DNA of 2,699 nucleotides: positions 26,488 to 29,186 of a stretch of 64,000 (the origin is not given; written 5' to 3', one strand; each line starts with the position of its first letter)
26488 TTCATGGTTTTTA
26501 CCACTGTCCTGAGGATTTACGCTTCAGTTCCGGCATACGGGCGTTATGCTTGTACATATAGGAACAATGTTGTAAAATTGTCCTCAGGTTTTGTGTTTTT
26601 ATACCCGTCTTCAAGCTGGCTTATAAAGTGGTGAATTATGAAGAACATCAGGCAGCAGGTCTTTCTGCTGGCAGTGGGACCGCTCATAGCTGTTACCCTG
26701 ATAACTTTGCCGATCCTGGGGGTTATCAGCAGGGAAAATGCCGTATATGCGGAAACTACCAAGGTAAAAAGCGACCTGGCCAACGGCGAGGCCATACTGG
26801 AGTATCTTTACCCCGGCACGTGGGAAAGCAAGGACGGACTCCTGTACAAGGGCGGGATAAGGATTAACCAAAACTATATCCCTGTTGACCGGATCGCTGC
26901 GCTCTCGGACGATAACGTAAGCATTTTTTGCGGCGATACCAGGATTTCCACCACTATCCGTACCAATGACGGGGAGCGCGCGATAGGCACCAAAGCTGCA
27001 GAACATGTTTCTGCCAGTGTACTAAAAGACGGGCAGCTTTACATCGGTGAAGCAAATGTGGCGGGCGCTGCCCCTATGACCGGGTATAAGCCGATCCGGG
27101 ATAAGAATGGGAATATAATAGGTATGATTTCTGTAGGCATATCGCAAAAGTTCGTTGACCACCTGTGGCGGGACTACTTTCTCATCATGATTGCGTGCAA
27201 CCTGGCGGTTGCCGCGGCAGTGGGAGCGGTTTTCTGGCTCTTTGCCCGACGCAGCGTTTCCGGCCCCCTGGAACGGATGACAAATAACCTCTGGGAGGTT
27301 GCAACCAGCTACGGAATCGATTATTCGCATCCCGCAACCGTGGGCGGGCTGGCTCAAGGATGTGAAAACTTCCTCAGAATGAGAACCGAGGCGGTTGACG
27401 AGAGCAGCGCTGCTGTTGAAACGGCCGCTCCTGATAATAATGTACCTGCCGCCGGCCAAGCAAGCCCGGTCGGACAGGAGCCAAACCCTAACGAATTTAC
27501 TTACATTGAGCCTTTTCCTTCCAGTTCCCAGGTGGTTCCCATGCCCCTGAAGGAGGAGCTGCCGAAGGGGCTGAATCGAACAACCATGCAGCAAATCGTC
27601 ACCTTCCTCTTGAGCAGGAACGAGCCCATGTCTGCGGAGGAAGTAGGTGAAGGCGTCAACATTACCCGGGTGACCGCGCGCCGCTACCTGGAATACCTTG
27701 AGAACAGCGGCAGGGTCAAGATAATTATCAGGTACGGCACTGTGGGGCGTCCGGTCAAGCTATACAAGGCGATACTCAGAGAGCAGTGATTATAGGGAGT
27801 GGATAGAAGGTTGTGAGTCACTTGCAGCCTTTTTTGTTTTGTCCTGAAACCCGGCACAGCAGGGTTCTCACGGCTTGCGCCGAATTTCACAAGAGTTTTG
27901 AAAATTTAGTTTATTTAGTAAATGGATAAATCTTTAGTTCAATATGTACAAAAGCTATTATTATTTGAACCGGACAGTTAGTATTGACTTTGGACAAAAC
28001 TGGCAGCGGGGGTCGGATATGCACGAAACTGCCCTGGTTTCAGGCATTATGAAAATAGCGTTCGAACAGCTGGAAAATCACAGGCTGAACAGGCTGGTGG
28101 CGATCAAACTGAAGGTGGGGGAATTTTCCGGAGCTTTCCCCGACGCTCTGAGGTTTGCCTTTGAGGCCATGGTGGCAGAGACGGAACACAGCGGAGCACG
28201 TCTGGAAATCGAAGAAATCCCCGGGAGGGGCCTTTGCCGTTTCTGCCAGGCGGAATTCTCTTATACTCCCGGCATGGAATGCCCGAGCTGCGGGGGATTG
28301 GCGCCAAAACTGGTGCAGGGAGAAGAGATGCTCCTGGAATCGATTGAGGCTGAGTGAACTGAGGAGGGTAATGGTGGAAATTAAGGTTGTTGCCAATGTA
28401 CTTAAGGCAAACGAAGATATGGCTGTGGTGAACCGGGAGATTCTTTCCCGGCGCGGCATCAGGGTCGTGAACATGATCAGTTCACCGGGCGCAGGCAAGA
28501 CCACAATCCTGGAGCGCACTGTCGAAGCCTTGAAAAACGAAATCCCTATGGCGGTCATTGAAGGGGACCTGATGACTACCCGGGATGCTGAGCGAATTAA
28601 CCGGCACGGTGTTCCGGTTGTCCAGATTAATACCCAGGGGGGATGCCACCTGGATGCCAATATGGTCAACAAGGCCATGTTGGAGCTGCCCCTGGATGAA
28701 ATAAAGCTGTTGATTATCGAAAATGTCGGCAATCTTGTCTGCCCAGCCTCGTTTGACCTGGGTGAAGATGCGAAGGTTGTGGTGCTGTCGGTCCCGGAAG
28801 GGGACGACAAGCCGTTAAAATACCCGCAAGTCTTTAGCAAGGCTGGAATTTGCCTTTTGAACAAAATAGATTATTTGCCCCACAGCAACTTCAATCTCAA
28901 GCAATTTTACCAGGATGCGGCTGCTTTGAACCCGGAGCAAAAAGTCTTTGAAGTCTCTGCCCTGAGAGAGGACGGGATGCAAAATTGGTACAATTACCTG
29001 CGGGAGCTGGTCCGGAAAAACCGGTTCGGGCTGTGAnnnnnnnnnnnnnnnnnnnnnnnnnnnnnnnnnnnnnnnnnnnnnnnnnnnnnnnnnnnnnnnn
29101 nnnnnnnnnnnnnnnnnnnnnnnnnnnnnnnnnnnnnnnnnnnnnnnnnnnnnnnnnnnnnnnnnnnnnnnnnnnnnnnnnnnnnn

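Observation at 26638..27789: Short-circuited two-component system: extracellular Cache sensor fused directly to a CitB/DcuR-type HTH, with no kinase or receiver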

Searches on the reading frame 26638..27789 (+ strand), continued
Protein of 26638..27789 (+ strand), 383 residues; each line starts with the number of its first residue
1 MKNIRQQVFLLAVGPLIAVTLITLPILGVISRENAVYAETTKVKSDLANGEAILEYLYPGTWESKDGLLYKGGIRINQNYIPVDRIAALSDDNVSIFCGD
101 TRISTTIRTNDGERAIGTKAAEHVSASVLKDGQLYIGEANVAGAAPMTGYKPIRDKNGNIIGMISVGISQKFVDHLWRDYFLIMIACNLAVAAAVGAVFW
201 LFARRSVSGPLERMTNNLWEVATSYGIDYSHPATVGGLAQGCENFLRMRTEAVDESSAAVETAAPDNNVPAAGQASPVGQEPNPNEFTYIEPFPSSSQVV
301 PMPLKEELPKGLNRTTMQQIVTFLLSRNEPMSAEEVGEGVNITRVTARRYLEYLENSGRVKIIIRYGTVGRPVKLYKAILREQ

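Call 52: fold_search(model_id=the predicted structure, library=pdb)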
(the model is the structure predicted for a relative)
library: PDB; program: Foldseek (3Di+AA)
matches with E <= 10: 1589; with E <= 0.001: 27
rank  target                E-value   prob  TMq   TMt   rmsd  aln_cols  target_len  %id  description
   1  8py0_A                1.8e-09  1.00  0.35  0.81   2.5       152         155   29  Sensor domain of Oscillibacter ruminantium chemoreceptor in complex with formate. (released 2025-02-12)
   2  8py0_B                3.6e-09  1.00  0.35  0.80   2.5       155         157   28  Sensor domain of Oscillibacter ruminantium chemoreceptor in complex with formate. (released 2025-02-12)
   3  8py1_B                1.4e-08  1.00  0.32  0.74   6.0       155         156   22  Sensor domain of Asticcacaulis benevestitus chemoreceptor in complex with formate. (released 2025-02-12)
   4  8py1_C                1.4e-08  1.00  0.31  0.74   6.1       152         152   22  Sensor domain of Asticcacaulis benevestitus chemoreceptor in complex with formate. (released 2025-02-12)
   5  8py1_A                2.1e-08  1.00  0.30  0.71   6.6       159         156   23  Sensor domain of Asticcacaulis benevestitus chemoreceptor in complex with formate. (released 2025-02-12)
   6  9a5d_A                3.7e-06  1.00  0.38  0.26   9.6       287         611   16  Integrative model of WALK-YYCH by crosslinking MS and deep learning (released 2024-09-18)
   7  8bgb_DDD              6.6e-05  1.00  0.19  0.54   3.2        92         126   25  Structure of the citrate-bound extracytoplasmic PAS domain of histidine kinase CitA from Geobacillus thermodenitrifi (released 2023-11-08)
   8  8bgb_HHH              7.0e-05  1.00  0.20  0.54   3.2        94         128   24  Structure of the citrate-bound extracytoplasmic PAS domain of histidine kinase CitA from Geobacillus thermodenitrifi (released 2023-11-08)
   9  8bgb_CCC              7.4e-05  1.00  0.20  0.55   3.2        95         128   24  Structure of the citrate-bound extracytoplasmic PAS domain of histidine kinase CitA from Geobacillus thermodenitrifi (released 2023-11-08)
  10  2j80_A                1.1e-04  1.00  0.20  0.57   2.7        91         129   22  Structure of Citrate-bound Periplasmic Domain of Sensor Histidine Kinase CitA (released 2007-10-23)
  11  8bgb_FFF              1.2e-04  1.00  0.19  0.54   3.1        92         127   25  Structure of the citrate-bound extracytoplasmic PAS domain of histidine kinase CitA from Geobacillus thermodenitrifi (released 2023-11-08)
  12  8bgb_EEE              1.3e-04  1.00  0.20  0.54   3.2        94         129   24  Structure of the citrate-bound extracytoplasmic PAS domain of histidine kinase CitA from Geobacillus thermodenitrifi (released 2023-11-08)
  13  8bgb_AAA              1.3e-04  1.00  0.24  0.61   5.1       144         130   19  Structure of the citrate-bound extracytoplasmic PAS domain of histidine kinase CitA from Geobacillus thermodenitrifi (released 2023-11-08)
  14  2j80_B                1.5e-04  1.00  0.18  0.51   3.9        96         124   23  Structure of Citrate-bound Periplasmic Domain of Sensor Histidine Kinase CitA (released 2007-10-23)
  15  9mrh_B                2.3e-04  1.00  0.19  0.19   4.0        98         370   22  Fluorescence lifetime-readout citrate sensor (released 2025-11-12)
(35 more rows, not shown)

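Call 61: find_related_loci(query=window:26638-27786:+, collection=metagenome_contigs, flank=10000)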
Query window:26638-27786:+ (383 aa) in metagenome_contigs; peptide patterns used: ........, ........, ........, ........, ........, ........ (x = any residue, [..] = any of these).
56 stretches matched a pattern, but none encodes a relative of the query by tblastn (E <= 1e-3).

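Call 63: find_related_loci(query=A2, collection=metagenome_contigs, flank=10000)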
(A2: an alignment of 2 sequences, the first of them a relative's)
Query A2 (383 aa) in metagenome_contigs; peptide patterns used: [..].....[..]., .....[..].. (x = any residue, [..] = any of these).
81 stretches matched a pattern, but none encodes a relative of the query by tblastn (E <= 1e-3).

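Call 68: search_solved_structures(query=A1, max_evalue=0.001, show_alignments=2)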
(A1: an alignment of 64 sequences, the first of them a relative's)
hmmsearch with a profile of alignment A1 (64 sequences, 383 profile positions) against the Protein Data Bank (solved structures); distinct sequences matched with E-value up to 0.001: 9.
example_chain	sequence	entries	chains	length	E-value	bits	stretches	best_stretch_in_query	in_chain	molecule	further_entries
8py0_A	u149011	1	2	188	2.6e-17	66.1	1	76-181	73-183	Ligand Binding domain (LBD) Chemoreceptor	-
8py1_A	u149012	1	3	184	1.5e-16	63.6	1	27-175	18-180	Methyl-accepting chemotaxis protein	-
6s18_A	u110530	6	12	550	1.3e-08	37.4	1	180-288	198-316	Aromatic acid chemoreceptor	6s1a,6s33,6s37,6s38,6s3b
6s1k_E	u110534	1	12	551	4e-08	35.8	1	183-299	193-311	Methyl-accepting chemotaxis protein I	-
8c5v_I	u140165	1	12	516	4.3e-08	35.7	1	183-299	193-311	Methyl-accepting chemotaxis protein I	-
9trk_A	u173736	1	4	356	2e-07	33.6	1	211-266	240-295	histidine kinase,Gcn4p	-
5jeq_A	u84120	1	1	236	0.00092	21.5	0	178-263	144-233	Nitrate/nitrite sensor protein NarQ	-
6yue_A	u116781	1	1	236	0.00093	21.4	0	178-263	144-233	Nitrate/nitrite sensor protein NarQ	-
5iji_A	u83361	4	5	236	0.00093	21.4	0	178-263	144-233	Nitrate/nitrite sensor histidine kinase NarQ | Nitrate/nitrite sensor protein NarQ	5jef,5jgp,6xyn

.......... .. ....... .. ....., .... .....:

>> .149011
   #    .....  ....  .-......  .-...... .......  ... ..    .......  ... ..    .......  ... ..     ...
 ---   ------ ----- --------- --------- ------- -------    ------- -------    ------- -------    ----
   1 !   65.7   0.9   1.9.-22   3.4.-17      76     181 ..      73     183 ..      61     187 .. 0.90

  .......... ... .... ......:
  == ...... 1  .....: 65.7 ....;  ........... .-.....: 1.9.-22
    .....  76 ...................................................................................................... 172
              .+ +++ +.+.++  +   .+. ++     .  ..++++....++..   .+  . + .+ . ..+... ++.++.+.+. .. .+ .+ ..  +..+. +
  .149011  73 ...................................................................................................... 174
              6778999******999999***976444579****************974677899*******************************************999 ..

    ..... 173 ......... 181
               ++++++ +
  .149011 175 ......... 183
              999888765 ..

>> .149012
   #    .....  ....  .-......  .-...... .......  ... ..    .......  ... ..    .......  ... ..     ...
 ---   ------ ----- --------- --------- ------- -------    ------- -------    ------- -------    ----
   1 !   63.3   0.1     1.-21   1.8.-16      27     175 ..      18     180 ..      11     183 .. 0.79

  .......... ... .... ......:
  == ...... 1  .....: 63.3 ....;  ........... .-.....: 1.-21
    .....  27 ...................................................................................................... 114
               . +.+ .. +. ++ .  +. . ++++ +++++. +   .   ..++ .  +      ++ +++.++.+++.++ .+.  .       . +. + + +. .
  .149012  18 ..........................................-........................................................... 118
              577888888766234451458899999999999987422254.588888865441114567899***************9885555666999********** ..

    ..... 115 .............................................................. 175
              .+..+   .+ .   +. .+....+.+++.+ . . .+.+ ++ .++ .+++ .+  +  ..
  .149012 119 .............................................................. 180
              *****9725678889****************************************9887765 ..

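Call 78: search_protein_representatives(protein=window:26638-27786:+)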
Query: 383 residues. Proteins with E-value up to 0.001 (for the whole library): 5203; up to 1e-10: 1376; up to 1e-30: 83. The best 150 are listed.
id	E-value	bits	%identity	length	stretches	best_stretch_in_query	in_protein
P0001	3.0e-252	852.3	100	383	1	1-383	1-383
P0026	1.6e-80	287.3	44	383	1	1-379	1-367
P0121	1.6e-65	238.0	37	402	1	1-379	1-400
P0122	3.8e-63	230.2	36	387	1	1-377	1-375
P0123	1.8e-62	227.9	38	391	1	1-377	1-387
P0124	2.2e-62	227.6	35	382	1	2-380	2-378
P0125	2.4e-60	220.9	45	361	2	1-205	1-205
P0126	4.7e-59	216.7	39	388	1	1-376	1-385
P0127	9.4e-53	196.0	32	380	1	1-377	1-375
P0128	5.7e-51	190.1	38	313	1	84-377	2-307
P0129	1.3e-50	188.9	40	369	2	7-195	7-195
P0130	1.7e-44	168.8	32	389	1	13-376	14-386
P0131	2.6e-44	168.2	37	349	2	3-209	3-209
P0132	4.3e-41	157.6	37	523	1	2-245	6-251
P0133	1.3e-40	156.0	39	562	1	7-272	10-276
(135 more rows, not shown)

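Call 80: search_protein_families(library=pfam, alignment_id=A3, max_evalue=0.001)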
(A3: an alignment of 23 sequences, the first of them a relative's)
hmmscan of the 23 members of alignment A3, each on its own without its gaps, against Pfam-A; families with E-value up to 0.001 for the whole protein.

A. member 1, P0001 (383 aa): 7 families
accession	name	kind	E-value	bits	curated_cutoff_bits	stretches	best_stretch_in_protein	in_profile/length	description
PF17202.10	sCache_3_3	-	3.1e-32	111.5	28.8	1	75-177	2-104/107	Single cache domain 3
PF17201.10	Cache_3-Cache_2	-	3.8e-20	72.8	27.7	1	70-176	72-191/299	Cache 3/Cache 2 fusion domain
PF17203.10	sCache_3_2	-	4.2e-08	33.8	28.4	1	102-174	64-132/140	Single cache domain 3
PF20714.3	HTH_64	-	8.5e-07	29.5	27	1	332-377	18-63/65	DpiA-like helix-turn-helix domain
PF08279.18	HTH_11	-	6.4e-06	26.4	25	1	318-363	3-47/55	HTH domain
PF22282.1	CydS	-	0.00012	22.3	25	1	179-205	2-28/31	CydS-like protein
PF04703.18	FaeA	-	0.00043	21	20.7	0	318-361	3-46/62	FaeA-like protein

B. families by the number of members that match (of 23 scanned): 20 families
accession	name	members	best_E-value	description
PF17202.10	sCache_3_3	23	4.1e-37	Single cache domain 3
PF17201.10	Cache_3-Cache_2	23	1.8e-28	Cache 3/Cache 2 fusion domain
PF17203.10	sCache_3_2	18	3.4e-12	Single cache domain 3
PF20714.3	HTH_64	18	9.4e-09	DpiA-like helix-turn-helix domain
PF08279.18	HTH_11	12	1.5e-07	HTH domain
PF00672.30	HAMP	8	1.9e-14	HAMP domain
PF14827.12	dCache_3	8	2.8e-09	Double sensory domain of two-component sensor kinase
PF08220.18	HTH_DeoR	7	2.8e-06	DeoR-like helix-turn-helix domain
PF04703.18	FaeA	4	1.3e-05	FaeA-like protein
PF09339.16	HTH_IclR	3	8.4e-05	IclR helix-turn-helix domain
PF23846.1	Cache_WalK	3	0.00081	WalK sensor protein kinase Chache domain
PF13635.12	DUF4143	2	9.9e-05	Domain of unknown function (DUF4143)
PF00990.26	GGDEF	1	5.7e-48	Diguanylate cyclase, GGDEF domain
PF00015.26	MCPsignal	1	4.8e-41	Methyl-accepting chemotaxis protein (MCP) signalling domain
PF13412.12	HTH_24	1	8.8e-05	Winged helix-turn-helix DNA-binding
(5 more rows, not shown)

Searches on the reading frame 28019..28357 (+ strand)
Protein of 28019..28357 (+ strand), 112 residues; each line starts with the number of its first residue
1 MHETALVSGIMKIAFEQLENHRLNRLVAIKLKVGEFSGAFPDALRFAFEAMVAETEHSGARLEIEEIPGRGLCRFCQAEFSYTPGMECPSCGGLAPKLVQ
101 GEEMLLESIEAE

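Call 12: search_protein_families(library=pfam, proteins=[window:28019-28357:+], max_evalue=0.00001)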
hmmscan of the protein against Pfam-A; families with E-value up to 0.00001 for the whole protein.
window:28019-28357:+ (112 aa): 1 family
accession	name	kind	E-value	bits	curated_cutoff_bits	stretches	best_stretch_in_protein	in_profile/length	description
PF01155.25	HypA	-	5.6e-29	100.9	28.9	1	1-110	1-111/112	Hydrogenase/urease nickel incorporation, metallochaperone, hypA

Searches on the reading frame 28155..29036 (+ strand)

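Call 12: search_protein_families(library=pfam, proteins=[window:28155-29036:+], max_evalue=0.00001)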
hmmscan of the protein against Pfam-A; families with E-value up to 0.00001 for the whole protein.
window:28155-29036:+ (293 aa): 1 family
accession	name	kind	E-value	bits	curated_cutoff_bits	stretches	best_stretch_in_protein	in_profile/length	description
PF02492.25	cobW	-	4.2e-21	75.8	20.7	1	106-265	4-179/180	CobW/HypB/UreG, nucleotide-binding domain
